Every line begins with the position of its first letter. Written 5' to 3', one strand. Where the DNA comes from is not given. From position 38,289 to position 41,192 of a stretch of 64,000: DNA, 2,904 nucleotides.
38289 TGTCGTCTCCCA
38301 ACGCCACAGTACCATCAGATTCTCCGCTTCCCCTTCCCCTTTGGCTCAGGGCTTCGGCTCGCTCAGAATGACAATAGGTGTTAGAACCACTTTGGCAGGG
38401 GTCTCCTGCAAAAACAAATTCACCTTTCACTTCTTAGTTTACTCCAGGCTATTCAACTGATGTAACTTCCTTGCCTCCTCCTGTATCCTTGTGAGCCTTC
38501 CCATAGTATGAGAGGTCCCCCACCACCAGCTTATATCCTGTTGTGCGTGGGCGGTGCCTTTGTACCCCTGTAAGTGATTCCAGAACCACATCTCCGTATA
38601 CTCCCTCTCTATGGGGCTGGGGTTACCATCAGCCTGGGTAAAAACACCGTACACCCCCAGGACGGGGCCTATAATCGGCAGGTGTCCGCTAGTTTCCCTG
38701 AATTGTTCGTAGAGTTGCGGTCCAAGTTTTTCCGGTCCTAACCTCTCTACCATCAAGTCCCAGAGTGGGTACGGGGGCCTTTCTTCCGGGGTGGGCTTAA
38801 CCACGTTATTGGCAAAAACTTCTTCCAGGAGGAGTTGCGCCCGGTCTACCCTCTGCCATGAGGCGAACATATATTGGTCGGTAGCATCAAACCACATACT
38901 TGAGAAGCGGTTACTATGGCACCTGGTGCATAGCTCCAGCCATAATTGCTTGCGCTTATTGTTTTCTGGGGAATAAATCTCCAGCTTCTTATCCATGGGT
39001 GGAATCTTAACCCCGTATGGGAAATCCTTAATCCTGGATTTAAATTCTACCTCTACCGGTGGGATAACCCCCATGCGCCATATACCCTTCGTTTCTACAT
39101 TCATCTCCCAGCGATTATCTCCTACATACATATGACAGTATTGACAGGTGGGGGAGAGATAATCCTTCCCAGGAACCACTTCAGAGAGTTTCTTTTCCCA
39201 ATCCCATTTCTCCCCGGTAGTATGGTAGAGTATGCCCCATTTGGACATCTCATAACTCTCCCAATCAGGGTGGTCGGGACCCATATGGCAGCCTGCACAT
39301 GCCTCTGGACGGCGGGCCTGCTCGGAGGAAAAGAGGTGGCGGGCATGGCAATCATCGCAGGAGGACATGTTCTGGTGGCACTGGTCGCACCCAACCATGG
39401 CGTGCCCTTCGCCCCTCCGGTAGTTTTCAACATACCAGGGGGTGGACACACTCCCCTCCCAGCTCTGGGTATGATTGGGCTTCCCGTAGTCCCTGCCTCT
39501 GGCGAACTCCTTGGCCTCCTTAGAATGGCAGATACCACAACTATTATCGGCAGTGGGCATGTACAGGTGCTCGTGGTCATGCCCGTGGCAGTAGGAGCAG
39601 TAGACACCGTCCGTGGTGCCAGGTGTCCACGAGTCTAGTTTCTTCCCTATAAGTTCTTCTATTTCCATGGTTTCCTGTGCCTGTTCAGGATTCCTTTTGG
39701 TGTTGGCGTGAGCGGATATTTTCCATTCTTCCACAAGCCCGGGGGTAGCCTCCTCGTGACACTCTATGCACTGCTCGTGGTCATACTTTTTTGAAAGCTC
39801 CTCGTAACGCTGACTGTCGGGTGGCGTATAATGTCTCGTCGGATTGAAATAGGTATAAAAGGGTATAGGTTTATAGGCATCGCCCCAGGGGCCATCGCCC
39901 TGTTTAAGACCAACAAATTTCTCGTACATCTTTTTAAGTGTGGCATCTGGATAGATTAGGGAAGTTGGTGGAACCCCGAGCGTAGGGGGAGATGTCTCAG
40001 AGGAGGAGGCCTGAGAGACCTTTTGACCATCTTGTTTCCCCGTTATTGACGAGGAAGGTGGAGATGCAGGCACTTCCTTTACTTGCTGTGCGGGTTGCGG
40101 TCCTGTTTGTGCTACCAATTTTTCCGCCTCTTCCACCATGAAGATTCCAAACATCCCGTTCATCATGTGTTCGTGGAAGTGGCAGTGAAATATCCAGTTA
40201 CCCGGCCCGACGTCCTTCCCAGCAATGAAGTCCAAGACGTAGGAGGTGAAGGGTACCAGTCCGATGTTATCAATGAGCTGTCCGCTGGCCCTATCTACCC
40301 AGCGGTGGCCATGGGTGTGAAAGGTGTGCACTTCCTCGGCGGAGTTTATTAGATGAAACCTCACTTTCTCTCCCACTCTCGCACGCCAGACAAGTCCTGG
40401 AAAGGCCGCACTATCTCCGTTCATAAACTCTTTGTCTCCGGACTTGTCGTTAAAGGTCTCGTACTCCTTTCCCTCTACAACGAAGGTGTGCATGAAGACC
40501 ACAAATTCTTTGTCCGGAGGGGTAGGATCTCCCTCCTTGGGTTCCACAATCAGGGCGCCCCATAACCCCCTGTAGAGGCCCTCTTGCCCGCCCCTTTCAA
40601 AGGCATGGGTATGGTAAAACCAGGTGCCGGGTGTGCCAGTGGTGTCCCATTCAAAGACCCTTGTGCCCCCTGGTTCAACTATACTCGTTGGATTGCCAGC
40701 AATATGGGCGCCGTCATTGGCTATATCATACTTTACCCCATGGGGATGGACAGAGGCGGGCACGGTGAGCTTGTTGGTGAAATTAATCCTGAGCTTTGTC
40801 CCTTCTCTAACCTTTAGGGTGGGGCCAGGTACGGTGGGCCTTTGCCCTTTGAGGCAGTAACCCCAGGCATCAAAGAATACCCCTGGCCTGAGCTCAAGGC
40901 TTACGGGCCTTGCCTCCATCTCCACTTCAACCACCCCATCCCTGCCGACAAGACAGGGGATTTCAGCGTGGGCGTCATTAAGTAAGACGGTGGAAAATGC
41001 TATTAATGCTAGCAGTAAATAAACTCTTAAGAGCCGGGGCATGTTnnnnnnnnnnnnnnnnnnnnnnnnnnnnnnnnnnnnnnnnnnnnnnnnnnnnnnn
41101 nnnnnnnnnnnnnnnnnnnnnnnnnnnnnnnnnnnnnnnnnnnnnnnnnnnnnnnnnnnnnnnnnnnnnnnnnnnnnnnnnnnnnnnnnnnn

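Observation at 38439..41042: Laccase-type (not NirK-type) two-domain MCO fused to an HAO-like octahaem module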

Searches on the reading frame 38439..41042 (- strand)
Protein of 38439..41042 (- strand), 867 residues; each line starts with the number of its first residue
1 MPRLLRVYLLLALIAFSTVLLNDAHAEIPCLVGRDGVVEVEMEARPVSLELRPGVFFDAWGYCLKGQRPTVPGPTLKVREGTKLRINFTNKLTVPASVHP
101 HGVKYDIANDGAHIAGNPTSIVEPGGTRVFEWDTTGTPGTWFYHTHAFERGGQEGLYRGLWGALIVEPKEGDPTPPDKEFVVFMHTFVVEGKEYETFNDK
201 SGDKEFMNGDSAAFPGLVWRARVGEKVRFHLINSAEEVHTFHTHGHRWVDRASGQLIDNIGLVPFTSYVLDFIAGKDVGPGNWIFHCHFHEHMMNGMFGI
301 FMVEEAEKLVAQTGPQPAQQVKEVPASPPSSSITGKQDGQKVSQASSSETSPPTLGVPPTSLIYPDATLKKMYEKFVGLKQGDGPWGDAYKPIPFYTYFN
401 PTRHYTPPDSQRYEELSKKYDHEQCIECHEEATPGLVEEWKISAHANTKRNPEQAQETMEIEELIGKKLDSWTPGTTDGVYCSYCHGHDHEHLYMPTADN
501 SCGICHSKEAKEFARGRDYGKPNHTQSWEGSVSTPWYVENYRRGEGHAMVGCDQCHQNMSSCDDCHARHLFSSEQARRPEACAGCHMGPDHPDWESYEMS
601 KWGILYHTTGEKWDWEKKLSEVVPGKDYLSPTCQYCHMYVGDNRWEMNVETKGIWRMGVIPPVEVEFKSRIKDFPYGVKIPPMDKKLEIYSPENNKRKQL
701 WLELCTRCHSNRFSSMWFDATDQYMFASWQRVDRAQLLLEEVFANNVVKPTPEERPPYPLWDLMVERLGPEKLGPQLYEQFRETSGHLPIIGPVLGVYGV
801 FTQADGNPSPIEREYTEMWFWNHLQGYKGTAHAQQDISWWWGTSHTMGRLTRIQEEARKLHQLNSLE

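Call 4: search_protein_families(library=pfam, proteins=[window:38439-41042:-], max_evalue=0.01)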
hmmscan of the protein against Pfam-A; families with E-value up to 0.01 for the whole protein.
window:38439-41042:- (867 aa): 4 families
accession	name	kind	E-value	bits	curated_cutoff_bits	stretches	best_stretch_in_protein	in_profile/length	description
PF13447.11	Multi-haem_cyto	-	4.5e-43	147.9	21.9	2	488-658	18-193/269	Seven times multi-haem cytochrome CxxCH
PF07732.21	Cu-oxidase_3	-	6.7e-24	84.7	21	2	70-170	23-118/119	Multicopper oxidase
PF07731.20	Cu-oxidase_2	-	1.5e-18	67.3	20.4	2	208-306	24-136/137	Multicopper oxidase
PF14537.11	Cytochrom_c3_2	-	0.00091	20.1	25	0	478-557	5-79/79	Cytochrome c3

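Call 6: search_solved_structures(query=window:38439-41042:-, max_evalue=0.01, show_alignments=0)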
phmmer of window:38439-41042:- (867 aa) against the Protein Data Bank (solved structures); distinct sequences matched with E-value up to 0.01: 220 (the best 60 are shown).
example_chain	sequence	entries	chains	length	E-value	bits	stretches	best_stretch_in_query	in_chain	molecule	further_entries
6h5l_A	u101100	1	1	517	1.1e-151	510.1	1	353-866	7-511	Similar to hydroxylamine oxidoreductase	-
6t5e_A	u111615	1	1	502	3.6e-43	151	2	381-643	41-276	Hydroxylamine oxidoreductase-like protein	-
4fas_A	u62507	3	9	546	5.4e-43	150.5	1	379-757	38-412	Hydroxylamine oxidoreductase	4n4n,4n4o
1fgj_A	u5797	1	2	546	5.5e-43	150.4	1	379-757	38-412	HYDROXYLAMINE OXIDOREDUCTASE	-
6m0p_A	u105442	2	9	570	7.5e-43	150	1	379-656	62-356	Aerobic hydroxylamine oxidoreductase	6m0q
4n4j_A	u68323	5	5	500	2.1e-39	138.6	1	381-644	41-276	hydroxylamine oxidoreductase | Similar to hydroxylamine oxidoreductase hao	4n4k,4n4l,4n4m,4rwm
4m3h_A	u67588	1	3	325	3.1e-36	128.1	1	59-310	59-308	Copper oxidase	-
4wtq_A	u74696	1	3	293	6.4e-36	127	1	59-310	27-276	Copper oxidase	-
3tas_A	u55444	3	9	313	7.7e-36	126.8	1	60-311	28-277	Small laccase, multi-copper oxidase | small laccase, oxidoreductase | small laccase, two-domain laccase, multi-copper oxidase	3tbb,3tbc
6y4a_AAA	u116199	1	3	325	1.1e-35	126.2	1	59-310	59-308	Copper oxidase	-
6yzy_AAA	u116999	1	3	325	1.2e-35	126.2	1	59-310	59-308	Copper oxidase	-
4w1t_A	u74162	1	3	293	1.5e-35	125.8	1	59-310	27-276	Copper oxidase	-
6yo5_AAA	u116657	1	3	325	1.8e-35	125.5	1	59-310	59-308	Copper oxidase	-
6yzd_AAA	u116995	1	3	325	2e-35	125.4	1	59-310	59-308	Copper oxidase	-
4uah_A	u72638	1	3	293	2.1e-35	125.4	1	59-310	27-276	Copper oxidase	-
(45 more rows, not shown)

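Call 18: search_protein_families(library=ncbifam, proteins=[window:38439-41042:-], max_evalue=1)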
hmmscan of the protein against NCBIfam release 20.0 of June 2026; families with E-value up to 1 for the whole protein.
window:38439-41042:- (867 aa): 12 families
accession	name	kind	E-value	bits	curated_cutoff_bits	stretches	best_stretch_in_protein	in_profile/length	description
NF052343.1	hydrazine_HDH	equivalog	2.6e-39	135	900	3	480-642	147-304/564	hydrazine dehydrogenase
TIGR01480.1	copper_res_A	subfamily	4.4e-21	75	478.95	2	70-186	72-180/593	copper resistance system multicopper oxidase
TIGR02376.1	Cu_nitrite_red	equivalog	7.3e-20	71.5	296.3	2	35-205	25-192/326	copper-containing nitrite reductase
TIGR03389.1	laccase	equivalog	1.8e-15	56.7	558.9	2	71-182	31-139/539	laccase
NF008205.1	PRK10965.1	equivalog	1.6e-11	43.7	525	1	25-171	33-168/529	multicopper oxidase CueO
TIGR03388.1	ascorbase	equivalog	6.9e-11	41.5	614.8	2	70-181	28-136/542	L-ascorbate oxidase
NF041487.1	copper_ox_MnxG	equivalog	1.4e-08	32.2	3100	1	215-305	422-519/1894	manganese-oxidizing multicopper oxidase MnxG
TIGR03390.1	ascorbOXfungal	equivalog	1.5e-07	30.3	445.35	2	70-187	35-148/538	L-ascorbate oxidase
NF045554.1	AmiPhnlOxPhsA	equivalog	4e-06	25.7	950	2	70-95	51-76/581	O-aminophenol oxidase PhsA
NF040886.1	cyt_C_like_Sec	equivalog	0.00067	18.3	250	1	410-455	33-74/423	multiheme c-type cytochrome (seleno)protein ExtKL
NF008135.0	PRK10883.1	equivalog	0.0073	14.8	581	1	70-198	73-195/471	cell division protein FtsP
TIGR04209.1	sarcinarray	subfamily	0.04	13.9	45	1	70-132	31-96/144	sarcinarray family MAST domain-containing protein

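Call 19: find_related_loci(query=window:38439-41042:-, collection=genome_contigs, flank=6000)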
Query window:38439-41042:- (867 aa) in genome_contigs; peptide patterns used: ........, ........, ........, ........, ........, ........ (x = any residue, [..] = any of these).
43 stretches matched a pattern; 23 encode a relative of the query (tblastn E <= 1e-3); 22 distinct loci.
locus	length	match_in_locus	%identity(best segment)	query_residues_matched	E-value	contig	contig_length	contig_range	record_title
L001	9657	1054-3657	76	1-867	0e+0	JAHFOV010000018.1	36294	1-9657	MAG: Planctomycetota bacterium isolate nzgw511 NODE_565_length_36295_cov_4.030326, whole genome shotgun sequence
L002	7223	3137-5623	71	1-867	0e+0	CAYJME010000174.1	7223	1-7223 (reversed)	MAG TPA_asm: uncultured candidatus Brocadiaceae bacterium isolate ERP124720_co1_148 genome assembly, contig: NODE_11544_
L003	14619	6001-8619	70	3-867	0e+0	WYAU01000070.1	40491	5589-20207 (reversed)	MAG: Candidatus Brocadia sp. isolate AMX1 k127_430672, whole genome shotgun sequence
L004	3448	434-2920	71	1-867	0e+0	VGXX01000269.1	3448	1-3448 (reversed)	MAG: Planctomycetota bacterium isolate M_DeepCast_100m_m2_243 M_DeepCast_100m_m2_243_Ga0194119_10057354, whole genome sh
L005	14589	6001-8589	71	7-867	0e+0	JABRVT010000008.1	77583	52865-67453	MAG: Candidatus Brocadia sp. isolate MAG-01r c_000000000125, whole genome shotgun sequence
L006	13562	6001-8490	67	1-867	0e+0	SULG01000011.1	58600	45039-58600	MAG: Candidatus Jettenia ecosi isolate J2 contig00037, whole genome shotgun sequence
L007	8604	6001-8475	67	8-867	0e+0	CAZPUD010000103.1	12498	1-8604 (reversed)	MAG TPA_asm: uncultured candidatus Brocadiaceae bacterium isolate SRP093185_co1_14 genome assembly, contig: NODE_3544_le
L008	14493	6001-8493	65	1-867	0e+0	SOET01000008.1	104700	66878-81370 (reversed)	MAG: Candidatus Kuenenia hertensis isolate YC6 NODE_504_length_104700_cov_268.879765, whole genome shotgun sequence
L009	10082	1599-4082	66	5-867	0e+0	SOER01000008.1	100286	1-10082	MAG: Candidatus Loosdrechtia aerotolerans isolate YC1 NODE_8_length_100286_cov_11.766881, whole genome shotgun sequence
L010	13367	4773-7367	72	7-867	0e+0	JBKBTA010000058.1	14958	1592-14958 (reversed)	MAG: Candidatus Brocadia sp. isolate 21I_052.bin.35 NODE_58_length_14958_cov_5.641153, whole genome shotgun sequence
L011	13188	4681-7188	67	3-867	0e+0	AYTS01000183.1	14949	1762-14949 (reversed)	MAG: Candidatus Brocadia carolinensis isolate 26THWARD NODE_86_length_14949_cov_20.2871_ID_171, whole genome shotgun seq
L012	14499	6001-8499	62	5-867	0e+0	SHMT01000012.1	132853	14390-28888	MAG: Candidatus Scalindua sp. SCAELEC01 167, whole genome shotgun sequence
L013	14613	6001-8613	58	6-867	0e+0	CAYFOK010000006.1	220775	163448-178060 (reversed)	MAG TPA_asm: uncultured Candidatus Scalindua sp. isolate ERP019367_co2_59 genome assembly, contig: NODE_55_length_220775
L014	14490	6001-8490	68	7-867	0e+0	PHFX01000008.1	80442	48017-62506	MAG: Candidatus Brocadia sp. WS118 scaffold_14, whole genome shotgun sequence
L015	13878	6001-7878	67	1-658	0e+0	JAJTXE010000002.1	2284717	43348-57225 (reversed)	MAG: Candidatus Brocadia sp. isolate DTUAMX2 2-Genome30, whole genome shotgun sequence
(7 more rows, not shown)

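Call 20: find_homologous_proteins(query=window:38439-41042:-, max_evalue=1e-10)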
Query window:38439-41042:- (867 aa): 54 proteins with E <= 1e-10 among 7219 candidates.
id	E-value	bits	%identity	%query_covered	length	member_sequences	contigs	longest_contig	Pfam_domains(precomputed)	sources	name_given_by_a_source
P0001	0.0e+0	2119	100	100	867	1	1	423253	PF07731.21,PF13447.12,PF07732.22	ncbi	-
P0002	0.0e+0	1656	76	100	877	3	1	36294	PF07731.21,PF13447.12,PF07732.22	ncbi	-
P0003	0.0e+0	1561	71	99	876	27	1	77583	PF07731.21,PF13447.12,PF07732.22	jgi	jgi:hypothetical protein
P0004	0.0e+0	1553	71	100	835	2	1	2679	PF07731.21,PF13447.12,PF07732.22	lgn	-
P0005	0.0e+0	1538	70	100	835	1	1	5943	PF07731.21,PF13447.12,PF07732.22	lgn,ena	-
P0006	0.0e+0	1537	70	100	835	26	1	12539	PF07731.21,PF13447.12,PF07732.22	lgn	-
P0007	0.0e+0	1468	68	100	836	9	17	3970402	PF07731.21,PF13447.12,PF07732.22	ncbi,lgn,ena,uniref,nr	ncbi:MAG: hypothetical protein DWB56_06335 [Candidatus Jettenia sp.]|uniref:Hydroxylamine oxidoreduc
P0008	0.0e+0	1465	67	100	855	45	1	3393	PF07731.21,PF13447.12,PF07732.22,PF14522.12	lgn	-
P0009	0.0e+0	1455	68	99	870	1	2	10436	PF07731.21,PF13447.12,PF07732.22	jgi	-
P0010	0.0e+0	1449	67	99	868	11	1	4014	PF07731.21,PF13447.12,PF07732.22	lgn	-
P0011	0.0e+0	1428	66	100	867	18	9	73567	PF07731.21,PF13447.12,PF07732.22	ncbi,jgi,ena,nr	ncbi:MAG: hypothetical protein A3C38_05910 [Planctomycetes bacterium RIFCSPHIGHO2_02_FULL_50_42]|nr:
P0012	0.0e+0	1423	66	99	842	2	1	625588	PF07731.21,PF13447.12,PF07732.22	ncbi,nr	ncbi:MAG: multicopper oxidase domain-containing protein [Candidatus Brocadiaceae bacterium]|nr:multi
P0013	0.0e+0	1417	65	100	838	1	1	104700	PF07731.21,PF13447.12,PF07732.22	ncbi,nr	ncbi:MAG: multicopper oxidase domain-containing protein [Candidatus Kuenenia sp.]|nr:multicopper oxi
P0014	0.0e+0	1409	67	95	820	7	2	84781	PF07731.21,PF13447.12,PF07732.22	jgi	jgi:hypothetical protein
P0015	0.0e+0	1404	66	97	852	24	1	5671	PF07731.21,PF13447.12,PF07732.22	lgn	-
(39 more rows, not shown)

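Call 21: find_encoding_contigs(protein=P0001, flank=10000, max_places=3)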
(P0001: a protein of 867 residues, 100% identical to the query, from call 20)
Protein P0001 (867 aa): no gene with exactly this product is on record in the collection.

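Call 47: predict_structure(alignment_id=A1)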
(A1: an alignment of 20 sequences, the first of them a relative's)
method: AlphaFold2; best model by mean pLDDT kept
length: 867 residues; sequences in the alignment: 20
mean_pLDDT: 47.6   pTM: 0.38
mean pLDDT of the five models: 47.6, 43.5, 43.1, 42.4, 34.2
residues with pLDDT >= 90: 30; 70-90: 184; 50-70: 61; < 50: 592
segments of 3 or more residues with pLDDT < 50: 18-26, 107-116, 148-154, 203-211, 291-294, 308-450, 452-613, 624-694, 696-698, 700-867
pLDDT, mean of each block of 10 residues (from residue 1): 78 63 50 84 88 73 89 89 91 85 53 48 88 87 67 55 88 80 75 71 48 64 89 81 74 73 84 84 75 59 68 27 26 22 24 23 35 37 28 24 30 43 33 39 44 44 39 33 27 23 31 29 25 27 28 25 34 33 31 32 39 47 43 30 34 24 28 27 31 46 42 40 37 39 38 32 33 39 32 30 36 38 29 25 27 37 36
secondary structure, 60 per line:
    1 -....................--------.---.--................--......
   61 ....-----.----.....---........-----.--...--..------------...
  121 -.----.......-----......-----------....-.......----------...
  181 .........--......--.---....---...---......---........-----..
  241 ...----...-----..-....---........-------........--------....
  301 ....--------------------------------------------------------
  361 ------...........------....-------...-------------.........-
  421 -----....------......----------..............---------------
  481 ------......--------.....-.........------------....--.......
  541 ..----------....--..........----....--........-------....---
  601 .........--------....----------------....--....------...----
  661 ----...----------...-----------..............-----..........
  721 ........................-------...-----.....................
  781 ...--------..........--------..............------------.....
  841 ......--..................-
elements in order (helices of 4 or more, strands of 3 or more residues): H2-21 E37-52 E55-64 E75-79 E83-90 E99-101 E127-133 E139-144 H156-159 E161-167 E178-189 E192-197 H204-207 E217-222 E226-233 E239-243 E248-250 E259-262 E266-273 E281-288 E297-304 H367-377 H384-387 H411-419 H426-429 H436-441 H452-465 H487-492 H501-505 H507-515 H528-531 H534-542 H553-556 H559-568 H573-576 H579-586 H594-597 H601-609 E638-641 E644-647 E665-667 E678-680 H692-705 H711-744 H760-783 H792-801 H810-823 H836-846 H849-866
